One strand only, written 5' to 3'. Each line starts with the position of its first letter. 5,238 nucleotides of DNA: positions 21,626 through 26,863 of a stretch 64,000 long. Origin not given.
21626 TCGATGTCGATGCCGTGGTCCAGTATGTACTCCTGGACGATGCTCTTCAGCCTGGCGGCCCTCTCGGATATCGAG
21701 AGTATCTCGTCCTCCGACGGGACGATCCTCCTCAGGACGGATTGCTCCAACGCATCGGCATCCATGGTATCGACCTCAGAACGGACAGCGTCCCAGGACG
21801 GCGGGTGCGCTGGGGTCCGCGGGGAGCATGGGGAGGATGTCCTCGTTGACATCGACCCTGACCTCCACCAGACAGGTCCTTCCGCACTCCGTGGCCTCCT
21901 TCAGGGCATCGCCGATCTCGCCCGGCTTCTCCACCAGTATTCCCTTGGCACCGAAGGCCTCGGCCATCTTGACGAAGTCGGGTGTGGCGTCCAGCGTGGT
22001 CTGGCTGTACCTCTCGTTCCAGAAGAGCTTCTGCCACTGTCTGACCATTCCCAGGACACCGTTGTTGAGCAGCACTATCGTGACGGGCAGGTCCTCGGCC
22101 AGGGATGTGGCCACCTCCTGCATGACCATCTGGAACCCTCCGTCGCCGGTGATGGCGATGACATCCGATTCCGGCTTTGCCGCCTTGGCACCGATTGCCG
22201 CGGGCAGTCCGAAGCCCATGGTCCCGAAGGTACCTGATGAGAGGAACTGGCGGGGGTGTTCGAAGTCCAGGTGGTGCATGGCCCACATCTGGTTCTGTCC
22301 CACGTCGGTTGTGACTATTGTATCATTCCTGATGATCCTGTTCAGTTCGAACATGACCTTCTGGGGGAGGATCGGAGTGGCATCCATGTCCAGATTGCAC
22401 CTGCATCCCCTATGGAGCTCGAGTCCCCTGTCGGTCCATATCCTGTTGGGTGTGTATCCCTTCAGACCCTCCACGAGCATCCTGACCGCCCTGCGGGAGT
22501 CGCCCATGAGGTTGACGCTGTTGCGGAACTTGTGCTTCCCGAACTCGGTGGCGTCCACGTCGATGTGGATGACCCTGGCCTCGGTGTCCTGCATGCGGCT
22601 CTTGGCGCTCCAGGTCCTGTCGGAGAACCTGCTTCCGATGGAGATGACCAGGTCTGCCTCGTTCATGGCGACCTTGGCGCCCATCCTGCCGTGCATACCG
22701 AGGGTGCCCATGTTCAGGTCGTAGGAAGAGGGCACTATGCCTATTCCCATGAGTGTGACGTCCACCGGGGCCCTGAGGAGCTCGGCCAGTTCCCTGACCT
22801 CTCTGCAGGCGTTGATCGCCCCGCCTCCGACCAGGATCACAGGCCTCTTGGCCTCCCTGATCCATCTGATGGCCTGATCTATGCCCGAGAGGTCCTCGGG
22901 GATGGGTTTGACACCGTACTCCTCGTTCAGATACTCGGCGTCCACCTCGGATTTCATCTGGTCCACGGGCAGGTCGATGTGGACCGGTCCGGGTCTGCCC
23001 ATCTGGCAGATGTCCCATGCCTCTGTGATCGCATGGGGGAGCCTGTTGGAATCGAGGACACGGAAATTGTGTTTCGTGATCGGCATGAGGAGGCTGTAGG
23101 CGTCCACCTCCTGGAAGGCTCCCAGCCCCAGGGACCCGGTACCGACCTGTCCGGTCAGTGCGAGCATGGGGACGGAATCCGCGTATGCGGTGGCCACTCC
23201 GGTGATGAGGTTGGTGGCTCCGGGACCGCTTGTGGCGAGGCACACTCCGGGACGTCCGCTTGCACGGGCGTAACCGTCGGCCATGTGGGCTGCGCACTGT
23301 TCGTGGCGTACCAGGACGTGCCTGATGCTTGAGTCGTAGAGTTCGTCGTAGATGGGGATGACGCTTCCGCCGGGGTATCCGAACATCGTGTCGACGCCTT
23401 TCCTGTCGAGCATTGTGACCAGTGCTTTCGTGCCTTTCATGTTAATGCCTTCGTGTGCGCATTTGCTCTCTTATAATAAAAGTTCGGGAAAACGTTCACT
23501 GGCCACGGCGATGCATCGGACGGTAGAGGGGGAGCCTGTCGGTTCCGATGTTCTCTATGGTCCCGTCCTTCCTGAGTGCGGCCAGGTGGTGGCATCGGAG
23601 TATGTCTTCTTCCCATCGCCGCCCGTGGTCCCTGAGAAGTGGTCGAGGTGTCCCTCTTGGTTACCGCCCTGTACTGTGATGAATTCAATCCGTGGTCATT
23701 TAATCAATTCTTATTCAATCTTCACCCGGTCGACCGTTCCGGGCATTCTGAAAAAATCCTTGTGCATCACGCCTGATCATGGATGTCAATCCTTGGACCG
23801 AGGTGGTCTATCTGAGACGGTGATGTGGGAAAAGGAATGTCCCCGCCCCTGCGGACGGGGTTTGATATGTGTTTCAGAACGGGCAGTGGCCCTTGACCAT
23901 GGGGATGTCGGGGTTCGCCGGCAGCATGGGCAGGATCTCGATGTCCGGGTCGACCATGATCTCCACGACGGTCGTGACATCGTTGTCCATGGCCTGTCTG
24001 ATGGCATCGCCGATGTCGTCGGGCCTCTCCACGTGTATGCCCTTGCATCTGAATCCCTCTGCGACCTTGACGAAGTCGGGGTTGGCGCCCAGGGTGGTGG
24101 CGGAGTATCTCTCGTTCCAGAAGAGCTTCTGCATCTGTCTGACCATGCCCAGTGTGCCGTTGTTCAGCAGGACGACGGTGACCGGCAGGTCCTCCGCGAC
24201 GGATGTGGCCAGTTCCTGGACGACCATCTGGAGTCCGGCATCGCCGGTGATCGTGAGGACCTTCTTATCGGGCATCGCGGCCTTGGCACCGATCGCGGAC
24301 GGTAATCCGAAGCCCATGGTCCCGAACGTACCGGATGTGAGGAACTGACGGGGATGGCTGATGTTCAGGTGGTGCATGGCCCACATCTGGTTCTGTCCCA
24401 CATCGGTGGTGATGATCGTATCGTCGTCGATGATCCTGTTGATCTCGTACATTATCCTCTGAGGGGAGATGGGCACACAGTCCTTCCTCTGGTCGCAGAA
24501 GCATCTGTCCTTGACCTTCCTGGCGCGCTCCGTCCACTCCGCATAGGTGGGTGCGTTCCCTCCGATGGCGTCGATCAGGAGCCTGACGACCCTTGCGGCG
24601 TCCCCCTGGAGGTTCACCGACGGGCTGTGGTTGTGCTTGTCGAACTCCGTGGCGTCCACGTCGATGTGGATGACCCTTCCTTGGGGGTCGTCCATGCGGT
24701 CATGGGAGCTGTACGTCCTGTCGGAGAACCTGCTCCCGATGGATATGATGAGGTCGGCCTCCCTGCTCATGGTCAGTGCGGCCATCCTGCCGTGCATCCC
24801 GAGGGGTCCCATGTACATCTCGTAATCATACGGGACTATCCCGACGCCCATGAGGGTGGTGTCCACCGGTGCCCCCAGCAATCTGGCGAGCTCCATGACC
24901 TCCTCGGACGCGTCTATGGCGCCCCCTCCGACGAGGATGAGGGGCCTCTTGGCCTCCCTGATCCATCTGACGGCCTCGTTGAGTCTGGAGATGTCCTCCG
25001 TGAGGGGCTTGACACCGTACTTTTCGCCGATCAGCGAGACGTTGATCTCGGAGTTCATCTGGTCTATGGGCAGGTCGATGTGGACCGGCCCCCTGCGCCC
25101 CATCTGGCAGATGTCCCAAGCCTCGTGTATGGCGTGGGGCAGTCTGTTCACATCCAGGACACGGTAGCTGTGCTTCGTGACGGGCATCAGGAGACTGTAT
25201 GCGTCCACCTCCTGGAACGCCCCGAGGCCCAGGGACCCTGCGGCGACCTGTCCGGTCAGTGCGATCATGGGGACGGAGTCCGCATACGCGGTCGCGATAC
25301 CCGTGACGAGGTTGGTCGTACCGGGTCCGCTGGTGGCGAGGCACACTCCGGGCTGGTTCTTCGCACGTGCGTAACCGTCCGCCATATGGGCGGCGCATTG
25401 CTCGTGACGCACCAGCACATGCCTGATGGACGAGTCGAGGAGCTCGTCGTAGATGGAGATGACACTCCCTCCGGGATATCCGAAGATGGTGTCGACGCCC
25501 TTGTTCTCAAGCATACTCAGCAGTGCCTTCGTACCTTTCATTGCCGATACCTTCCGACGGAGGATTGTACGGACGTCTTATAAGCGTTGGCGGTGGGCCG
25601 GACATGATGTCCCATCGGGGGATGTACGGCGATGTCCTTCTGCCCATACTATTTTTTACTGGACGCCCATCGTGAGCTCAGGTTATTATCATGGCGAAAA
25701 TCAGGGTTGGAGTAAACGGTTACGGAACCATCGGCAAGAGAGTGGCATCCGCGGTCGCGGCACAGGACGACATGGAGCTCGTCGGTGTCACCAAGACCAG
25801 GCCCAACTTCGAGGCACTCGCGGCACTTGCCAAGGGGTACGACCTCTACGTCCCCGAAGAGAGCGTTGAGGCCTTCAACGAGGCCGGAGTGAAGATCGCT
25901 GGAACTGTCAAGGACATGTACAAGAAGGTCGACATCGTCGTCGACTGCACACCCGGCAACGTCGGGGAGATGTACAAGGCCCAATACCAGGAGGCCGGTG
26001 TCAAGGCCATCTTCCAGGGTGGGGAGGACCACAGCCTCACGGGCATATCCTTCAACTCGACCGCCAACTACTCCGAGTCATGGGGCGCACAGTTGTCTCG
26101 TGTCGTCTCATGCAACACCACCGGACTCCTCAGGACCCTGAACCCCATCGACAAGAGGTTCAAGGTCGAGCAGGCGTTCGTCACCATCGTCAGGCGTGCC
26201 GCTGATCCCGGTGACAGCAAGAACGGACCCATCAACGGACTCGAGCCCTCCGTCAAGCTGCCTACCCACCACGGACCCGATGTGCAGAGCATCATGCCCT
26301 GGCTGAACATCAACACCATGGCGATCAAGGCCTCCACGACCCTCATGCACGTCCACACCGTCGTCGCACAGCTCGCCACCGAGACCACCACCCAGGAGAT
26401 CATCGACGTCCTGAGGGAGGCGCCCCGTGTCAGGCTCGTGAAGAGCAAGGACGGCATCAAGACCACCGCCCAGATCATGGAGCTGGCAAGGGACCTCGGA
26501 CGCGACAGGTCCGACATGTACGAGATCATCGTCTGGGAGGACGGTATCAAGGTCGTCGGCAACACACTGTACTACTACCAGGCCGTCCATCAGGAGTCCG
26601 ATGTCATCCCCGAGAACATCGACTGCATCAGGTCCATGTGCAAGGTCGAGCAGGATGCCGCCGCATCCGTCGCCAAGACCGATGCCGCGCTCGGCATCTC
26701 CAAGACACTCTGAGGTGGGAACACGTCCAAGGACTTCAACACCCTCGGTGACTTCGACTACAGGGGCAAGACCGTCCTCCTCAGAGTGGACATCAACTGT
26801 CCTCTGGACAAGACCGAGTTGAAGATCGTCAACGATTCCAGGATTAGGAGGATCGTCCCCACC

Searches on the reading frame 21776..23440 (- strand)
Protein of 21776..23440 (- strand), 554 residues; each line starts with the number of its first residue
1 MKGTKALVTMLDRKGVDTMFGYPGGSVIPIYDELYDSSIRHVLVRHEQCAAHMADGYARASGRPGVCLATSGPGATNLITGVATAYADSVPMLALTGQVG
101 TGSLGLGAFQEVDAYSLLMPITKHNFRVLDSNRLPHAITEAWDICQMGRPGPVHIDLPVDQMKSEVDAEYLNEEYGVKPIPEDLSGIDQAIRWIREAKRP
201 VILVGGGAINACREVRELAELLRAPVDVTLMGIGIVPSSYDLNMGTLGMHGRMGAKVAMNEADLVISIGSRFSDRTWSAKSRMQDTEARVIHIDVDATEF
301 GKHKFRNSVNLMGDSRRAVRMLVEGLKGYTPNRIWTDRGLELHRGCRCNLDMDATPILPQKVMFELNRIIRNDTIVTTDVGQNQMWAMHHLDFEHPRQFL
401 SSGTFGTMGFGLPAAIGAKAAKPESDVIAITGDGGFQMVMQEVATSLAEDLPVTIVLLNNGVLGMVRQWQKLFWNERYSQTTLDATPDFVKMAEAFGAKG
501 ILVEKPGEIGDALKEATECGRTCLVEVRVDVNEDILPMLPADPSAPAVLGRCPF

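Call 63: search_protein_families(library=pfam, proteins=[window:21776-23440:-], max_evalue=0.001)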
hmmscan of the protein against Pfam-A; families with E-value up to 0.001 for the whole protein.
window:21776-23440:- (554 aa): 3 families
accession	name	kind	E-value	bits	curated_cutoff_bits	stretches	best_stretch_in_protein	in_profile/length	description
PF02775.26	TPP_enzyme_C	-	1.4e-54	184.4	21.9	1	379-527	1-151/151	Thiamine pyrophosphate enzyme, C-terminal TPP binding domain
PF02776.23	TPP_enzyme_N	-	2.8e-44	150.1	26.8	1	1-116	1-118/119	Thiamine pyrophosphate enzyme, N-terminal TPP binding domain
PF00205.28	TPP_enzyme_M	-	4e-37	127.4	30.4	1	187-322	1-137/137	Thiamine pyrophosphate enzyme, central domain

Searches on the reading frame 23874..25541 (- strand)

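Call 63: search_protein_families(library=pfam, proteins=[window:23874-25541:-], max_evalue=0.001)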
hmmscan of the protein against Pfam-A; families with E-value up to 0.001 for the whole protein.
window:23874-25541:- (555 aa): 3 families
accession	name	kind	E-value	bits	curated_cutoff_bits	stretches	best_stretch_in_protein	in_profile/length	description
PF02775.26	TPP_enzyme_C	-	3.5e-51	173.4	21.9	1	380-528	1-151/151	Thiamine pyrophosphate enzyme, C-terminal TPP binding domain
PF02776.23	TPP_enzyme_N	-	7.6e-43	145.5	26.8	1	1-116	1-118/119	Thiamine pyrophosphate enzyme, N-terminal TPP binding domain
PF00205.28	TPP_enzyme_M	-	2.4e-37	128.1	30.4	1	188-320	2-135/137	Thiamine pyrophosphate enzyme, central domain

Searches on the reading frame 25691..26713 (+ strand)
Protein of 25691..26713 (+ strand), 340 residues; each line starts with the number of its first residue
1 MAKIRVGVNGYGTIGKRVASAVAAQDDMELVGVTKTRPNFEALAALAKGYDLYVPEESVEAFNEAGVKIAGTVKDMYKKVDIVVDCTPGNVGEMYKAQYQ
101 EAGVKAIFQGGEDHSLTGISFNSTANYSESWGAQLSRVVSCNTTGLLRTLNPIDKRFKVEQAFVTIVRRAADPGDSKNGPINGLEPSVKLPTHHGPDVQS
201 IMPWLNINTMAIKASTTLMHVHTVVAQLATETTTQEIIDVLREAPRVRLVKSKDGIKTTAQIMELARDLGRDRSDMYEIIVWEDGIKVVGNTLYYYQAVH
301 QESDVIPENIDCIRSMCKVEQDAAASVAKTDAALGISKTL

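Call 63: search_protein_families(library=pfam, proteins=[window:25691-26713:+], max_evalue=0.001)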
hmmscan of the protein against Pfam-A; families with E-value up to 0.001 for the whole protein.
window:25691-26713:+ (340 aa): 5 families
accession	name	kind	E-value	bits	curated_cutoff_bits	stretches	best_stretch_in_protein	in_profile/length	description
PF02800.25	Gp_dh_C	-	2.1e-27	96.1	24.4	1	146-299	1-158/158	Glyceraldehyde 3-phosphate dehydrogenase, C-terminal domain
PF00044.30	Gp_dh_N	-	2.2e-07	31.5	31.7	1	4-52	1-47/101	Glyceraldehyde 3-phosphate dehydrogenase, NAD binding domain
PF01113.26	DapB_N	-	7.7e-07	29.7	25.6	1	4-107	1-95/124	Dihydrodipicolinate reductase, N-terminus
PF03447.22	NAD_binding_3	-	0.00025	22.2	24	0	10-103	1-82/116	Homoserine dehydrogenase, NAD binding domain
PF01408.29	GFO_IDH_MocA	-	0.00056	21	24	0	4-106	1-88/120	Oxidoreductase family, NAD-binding Rossmann fold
